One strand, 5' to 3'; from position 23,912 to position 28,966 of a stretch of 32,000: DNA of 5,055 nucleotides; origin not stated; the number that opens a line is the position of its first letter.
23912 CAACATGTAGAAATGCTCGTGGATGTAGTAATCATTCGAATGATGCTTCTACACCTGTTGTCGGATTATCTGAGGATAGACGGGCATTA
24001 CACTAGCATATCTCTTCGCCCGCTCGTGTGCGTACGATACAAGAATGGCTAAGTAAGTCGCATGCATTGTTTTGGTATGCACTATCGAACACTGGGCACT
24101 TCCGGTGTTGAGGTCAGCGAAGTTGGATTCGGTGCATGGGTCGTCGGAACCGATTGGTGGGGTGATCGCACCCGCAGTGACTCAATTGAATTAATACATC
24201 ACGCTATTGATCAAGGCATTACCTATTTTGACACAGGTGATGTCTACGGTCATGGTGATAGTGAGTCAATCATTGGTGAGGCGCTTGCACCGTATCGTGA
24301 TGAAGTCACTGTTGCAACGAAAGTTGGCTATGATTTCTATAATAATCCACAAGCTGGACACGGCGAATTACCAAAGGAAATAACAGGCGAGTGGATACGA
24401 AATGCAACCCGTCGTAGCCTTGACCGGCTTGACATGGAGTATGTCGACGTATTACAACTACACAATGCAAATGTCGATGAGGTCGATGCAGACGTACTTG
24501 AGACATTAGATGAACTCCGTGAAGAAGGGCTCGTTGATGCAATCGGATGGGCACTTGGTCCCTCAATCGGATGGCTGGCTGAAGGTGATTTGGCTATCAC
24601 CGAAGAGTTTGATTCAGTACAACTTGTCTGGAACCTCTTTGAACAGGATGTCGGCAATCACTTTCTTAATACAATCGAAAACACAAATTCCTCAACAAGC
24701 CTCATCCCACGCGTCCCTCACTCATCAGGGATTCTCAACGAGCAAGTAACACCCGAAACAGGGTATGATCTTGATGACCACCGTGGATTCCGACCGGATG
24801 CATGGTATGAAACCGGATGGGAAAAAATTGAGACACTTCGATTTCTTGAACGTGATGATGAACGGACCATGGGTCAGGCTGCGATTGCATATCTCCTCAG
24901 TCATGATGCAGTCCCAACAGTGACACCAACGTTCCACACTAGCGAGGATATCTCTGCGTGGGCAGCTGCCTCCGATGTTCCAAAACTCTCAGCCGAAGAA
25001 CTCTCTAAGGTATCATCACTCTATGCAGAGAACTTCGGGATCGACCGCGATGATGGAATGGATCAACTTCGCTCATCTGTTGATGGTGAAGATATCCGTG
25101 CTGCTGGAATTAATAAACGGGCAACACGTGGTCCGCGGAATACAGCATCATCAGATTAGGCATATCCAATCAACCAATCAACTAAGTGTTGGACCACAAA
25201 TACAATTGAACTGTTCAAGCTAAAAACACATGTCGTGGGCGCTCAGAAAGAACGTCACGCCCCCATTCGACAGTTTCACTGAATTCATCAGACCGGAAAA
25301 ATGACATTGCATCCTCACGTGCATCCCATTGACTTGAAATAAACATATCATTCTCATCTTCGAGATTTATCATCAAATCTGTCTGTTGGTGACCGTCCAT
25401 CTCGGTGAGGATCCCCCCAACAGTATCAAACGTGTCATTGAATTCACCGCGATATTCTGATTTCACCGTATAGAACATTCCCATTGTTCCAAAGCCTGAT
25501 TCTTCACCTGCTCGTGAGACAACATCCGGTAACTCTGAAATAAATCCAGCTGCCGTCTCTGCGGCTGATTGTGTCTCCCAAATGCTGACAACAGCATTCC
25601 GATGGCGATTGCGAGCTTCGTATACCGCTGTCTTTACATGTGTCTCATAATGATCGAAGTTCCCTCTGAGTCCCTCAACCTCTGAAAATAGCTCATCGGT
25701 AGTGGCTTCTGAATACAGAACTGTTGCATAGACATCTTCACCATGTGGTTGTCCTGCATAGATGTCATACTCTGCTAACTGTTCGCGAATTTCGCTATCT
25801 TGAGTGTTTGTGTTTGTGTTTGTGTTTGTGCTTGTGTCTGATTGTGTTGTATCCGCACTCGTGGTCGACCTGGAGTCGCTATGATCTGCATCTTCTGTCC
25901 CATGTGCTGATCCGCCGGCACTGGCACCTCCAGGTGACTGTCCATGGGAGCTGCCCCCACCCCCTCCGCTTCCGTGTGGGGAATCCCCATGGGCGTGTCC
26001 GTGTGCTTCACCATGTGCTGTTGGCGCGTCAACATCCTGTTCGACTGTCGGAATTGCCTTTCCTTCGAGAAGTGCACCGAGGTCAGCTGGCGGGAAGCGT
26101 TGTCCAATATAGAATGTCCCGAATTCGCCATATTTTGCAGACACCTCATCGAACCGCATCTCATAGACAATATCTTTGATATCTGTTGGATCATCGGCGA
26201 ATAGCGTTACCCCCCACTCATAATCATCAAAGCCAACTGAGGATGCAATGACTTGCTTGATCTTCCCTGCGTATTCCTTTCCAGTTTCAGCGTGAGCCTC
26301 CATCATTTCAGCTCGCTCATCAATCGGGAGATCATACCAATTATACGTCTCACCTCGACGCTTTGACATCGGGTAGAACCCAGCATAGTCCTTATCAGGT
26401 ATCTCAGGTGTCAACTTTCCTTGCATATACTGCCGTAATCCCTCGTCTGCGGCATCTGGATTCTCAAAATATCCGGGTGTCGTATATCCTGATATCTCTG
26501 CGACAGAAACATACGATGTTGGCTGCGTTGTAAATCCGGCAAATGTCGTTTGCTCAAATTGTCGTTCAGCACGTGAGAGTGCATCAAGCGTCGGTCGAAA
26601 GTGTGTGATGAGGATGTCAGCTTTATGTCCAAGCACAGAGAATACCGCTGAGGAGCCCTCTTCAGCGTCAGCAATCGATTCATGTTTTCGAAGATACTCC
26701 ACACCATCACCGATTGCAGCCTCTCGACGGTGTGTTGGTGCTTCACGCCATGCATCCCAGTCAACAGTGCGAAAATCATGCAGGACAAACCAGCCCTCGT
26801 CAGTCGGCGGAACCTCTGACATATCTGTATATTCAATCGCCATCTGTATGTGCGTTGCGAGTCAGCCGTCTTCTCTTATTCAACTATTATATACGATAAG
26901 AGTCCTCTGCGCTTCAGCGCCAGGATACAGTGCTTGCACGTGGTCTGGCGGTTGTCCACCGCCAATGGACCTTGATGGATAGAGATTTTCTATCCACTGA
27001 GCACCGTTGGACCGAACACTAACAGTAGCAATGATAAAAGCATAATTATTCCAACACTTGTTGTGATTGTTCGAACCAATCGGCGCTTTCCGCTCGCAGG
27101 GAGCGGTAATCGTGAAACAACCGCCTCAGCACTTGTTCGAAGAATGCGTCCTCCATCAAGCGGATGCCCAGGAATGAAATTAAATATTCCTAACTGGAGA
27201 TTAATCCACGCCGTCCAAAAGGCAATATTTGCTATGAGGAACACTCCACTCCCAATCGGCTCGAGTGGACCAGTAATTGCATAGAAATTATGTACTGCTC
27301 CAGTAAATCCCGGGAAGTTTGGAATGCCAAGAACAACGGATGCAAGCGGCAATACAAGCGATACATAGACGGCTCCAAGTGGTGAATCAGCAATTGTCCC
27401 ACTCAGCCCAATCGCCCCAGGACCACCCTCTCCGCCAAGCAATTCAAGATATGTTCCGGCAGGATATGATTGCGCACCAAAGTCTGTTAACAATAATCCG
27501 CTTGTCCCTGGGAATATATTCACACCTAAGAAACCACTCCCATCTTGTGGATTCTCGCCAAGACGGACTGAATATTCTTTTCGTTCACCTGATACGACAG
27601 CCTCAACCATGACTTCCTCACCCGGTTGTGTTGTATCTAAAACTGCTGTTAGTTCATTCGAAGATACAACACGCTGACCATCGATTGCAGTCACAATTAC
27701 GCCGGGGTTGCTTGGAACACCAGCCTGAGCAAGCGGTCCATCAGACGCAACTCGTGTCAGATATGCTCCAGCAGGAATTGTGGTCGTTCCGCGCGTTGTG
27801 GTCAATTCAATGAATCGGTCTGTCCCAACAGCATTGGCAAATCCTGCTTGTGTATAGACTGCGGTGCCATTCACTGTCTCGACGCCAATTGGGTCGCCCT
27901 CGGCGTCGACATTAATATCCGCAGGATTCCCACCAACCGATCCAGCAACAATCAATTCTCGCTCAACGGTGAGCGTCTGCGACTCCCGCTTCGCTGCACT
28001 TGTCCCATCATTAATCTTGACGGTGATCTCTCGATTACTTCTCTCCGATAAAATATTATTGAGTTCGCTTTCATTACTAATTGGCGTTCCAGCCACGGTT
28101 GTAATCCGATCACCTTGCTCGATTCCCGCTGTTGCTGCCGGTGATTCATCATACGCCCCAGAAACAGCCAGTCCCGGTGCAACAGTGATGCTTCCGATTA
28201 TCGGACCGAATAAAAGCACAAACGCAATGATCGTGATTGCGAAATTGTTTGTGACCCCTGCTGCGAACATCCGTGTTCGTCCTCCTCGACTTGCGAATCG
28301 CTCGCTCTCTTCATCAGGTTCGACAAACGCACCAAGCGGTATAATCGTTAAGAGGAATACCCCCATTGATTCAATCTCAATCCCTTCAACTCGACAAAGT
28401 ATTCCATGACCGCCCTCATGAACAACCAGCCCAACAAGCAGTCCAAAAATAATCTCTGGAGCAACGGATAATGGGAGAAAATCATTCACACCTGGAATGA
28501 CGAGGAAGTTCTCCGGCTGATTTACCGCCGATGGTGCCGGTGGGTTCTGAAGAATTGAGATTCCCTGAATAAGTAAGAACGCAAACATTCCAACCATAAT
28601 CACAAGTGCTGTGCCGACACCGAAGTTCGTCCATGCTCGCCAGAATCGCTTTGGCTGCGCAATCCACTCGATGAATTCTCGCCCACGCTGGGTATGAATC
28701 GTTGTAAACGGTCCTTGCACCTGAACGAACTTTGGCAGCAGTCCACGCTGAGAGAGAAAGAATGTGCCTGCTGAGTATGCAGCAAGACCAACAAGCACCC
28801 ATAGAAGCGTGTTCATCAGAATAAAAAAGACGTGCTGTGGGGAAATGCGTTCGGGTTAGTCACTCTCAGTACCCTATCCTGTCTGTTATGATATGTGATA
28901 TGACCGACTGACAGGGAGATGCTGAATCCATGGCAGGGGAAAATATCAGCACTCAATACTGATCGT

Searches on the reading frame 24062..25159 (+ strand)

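Call 13: search_protein_families(library=ncbifam, proteins=[window:24062-25159:+])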
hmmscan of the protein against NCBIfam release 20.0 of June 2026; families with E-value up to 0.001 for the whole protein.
window:24062-25159:+ (365 aa): 7 families
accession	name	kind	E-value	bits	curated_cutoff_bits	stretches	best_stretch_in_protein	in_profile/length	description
NF049922.1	MethglyxlRedYdjG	equivalog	1.7e-26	93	550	1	6-314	1-314/326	NADH-dependent methylglyoxal reductase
NF007695.0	PRK10376.1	subfamily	2.4e-18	66.2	280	1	11-163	10-164/290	oxidoreductase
TIGR01293.1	Kv_beta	subfamily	4.5e-16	58.8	365.4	1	6-139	1-127/319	voltage-dependent potassium channel subunit beta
NF007388.0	PRK09912.1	subfamily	4.1e-15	55.5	448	1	6-140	13-142/346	L-glyceraldehyde 3-phosphate reductase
NF007912.0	PRK10625.1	equivalog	5.5e-08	32.6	415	1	6-136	1-134/346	NADP(H)-dependent aldo-keto reductase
NF008598.0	PRK11565.1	equivalog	3.9e-05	22.9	425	1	37-162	26-136/275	2,5-didehydrogluconate reductase DkgA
NF008377.0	PRK11172.1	equivalog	0.00097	18.4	327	0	42-162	19-127/267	2,5-didehydrogluconate reductase DkgB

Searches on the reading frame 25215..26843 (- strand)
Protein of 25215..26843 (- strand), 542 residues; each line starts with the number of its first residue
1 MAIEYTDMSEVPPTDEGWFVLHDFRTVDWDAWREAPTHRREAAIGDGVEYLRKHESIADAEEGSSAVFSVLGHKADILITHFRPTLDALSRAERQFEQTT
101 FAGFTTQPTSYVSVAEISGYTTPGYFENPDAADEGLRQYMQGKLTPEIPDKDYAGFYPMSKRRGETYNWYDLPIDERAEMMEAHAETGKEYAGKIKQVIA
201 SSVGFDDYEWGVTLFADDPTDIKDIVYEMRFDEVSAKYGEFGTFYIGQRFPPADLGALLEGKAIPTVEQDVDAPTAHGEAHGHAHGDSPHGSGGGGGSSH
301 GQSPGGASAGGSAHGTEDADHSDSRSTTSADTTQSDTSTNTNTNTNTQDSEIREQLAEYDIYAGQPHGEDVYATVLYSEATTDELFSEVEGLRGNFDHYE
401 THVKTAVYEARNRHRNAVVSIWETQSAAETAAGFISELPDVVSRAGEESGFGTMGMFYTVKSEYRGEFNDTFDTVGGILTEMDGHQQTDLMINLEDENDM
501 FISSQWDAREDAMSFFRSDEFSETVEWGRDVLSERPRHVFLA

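Call 13: search_protein_families(library=ncbifam, proteins=[window:25215-26843:-])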
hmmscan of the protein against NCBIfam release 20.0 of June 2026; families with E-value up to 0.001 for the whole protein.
window:25215-26843:- (542 aa): 3 families
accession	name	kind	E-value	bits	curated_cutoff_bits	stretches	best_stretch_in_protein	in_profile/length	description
NF007124.0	PRK09565.1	equivalog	1.2e-245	817.9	446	2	8-323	3-311/637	heme-binding protein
NF008913.0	PRK12276.1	equivalog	5.3e-91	304.7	253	1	8-259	1-246/248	hydrogen peroxide-dependent heme synthase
NF042928.1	HemQ_actino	equivalog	2.2e-15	56.5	235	1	71-255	52-215/220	hydrogen peroxide-dependent heme synthase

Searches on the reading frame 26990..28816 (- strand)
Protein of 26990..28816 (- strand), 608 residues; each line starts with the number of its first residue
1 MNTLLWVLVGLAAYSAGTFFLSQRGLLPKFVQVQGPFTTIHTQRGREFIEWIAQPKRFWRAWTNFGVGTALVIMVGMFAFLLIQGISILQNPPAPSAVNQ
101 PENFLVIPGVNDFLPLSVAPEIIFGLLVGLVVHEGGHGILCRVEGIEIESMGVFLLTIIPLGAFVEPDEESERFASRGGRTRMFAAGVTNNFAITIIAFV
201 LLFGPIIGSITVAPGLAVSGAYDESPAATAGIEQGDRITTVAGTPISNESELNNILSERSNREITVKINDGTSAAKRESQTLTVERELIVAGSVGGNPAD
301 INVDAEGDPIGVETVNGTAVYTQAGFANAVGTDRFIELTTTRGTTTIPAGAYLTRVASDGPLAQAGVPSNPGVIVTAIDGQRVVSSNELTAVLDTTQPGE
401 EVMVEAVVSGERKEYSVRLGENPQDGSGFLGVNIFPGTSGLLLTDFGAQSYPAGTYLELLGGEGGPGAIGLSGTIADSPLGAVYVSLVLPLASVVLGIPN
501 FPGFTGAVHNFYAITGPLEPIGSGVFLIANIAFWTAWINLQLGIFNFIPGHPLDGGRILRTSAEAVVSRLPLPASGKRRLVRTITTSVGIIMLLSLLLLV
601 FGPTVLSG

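Call 13: search_protein_families(library=ncbifam, proteins=[window:26990-28816:-])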
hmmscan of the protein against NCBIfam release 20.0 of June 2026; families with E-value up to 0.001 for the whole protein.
window:26990-28816:- (608 aa): 11 families
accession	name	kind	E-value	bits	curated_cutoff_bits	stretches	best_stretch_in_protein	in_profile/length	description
TIGR02037.1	degP_htrA_DO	subfamily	6.1e-15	55.1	416.2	2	348-426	258-334/434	Do family serine endopeptidase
TIGR00054.1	TIGR00054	equivalog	5.4e-12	45.3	147.55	1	154-290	56-197/421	RIP metalloprotease RseP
NF041521.1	HhoA_HhoB_HtrA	equivalog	3.7e-10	39.6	450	1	211-272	260-322/335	HhoA/HhoB/HtrA family serine endopeptidase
NF040960.1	MamE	equivalog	2.5e-09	36.3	800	1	211-261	464-514/659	magnetosome formation protease MamE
NF007526.1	PRK10139.1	equivalog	3.2e-09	36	756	1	349-426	291-366/456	serine endoprotease DegQ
NF041199.1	trx7_PDZ_seleno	equivalog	2.1e-08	33.5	300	1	216-272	205-263/390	Trx7/PDZ domain-containing (seleno)protein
NF047968.1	SerProtHtrA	equivalog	9.3e-08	31.8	470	0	344-418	284-356/357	serine protease HtrA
TIGR02860.1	spore_IV_B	equivalog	1.9e-07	30.4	305.25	1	224-279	123-178/402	SpoIVB peptidase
TIGR02038.1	protease_degS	equivalog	1.8e-06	27.4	422.95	0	349-423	278-350/351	outer membrane-stress sensor serine endopeptidase DegS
NF008147.1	PRK10898.1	equivalog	7.5e-05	22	408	0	336-420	266-348/352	outer membrane-stress sensor serine endopeptidase DegS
NF041824.1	daptide_HExxH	equivalog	0.0003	20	300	1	114-202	155-241/379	daptide biosynthesis intramembrane metalloprotease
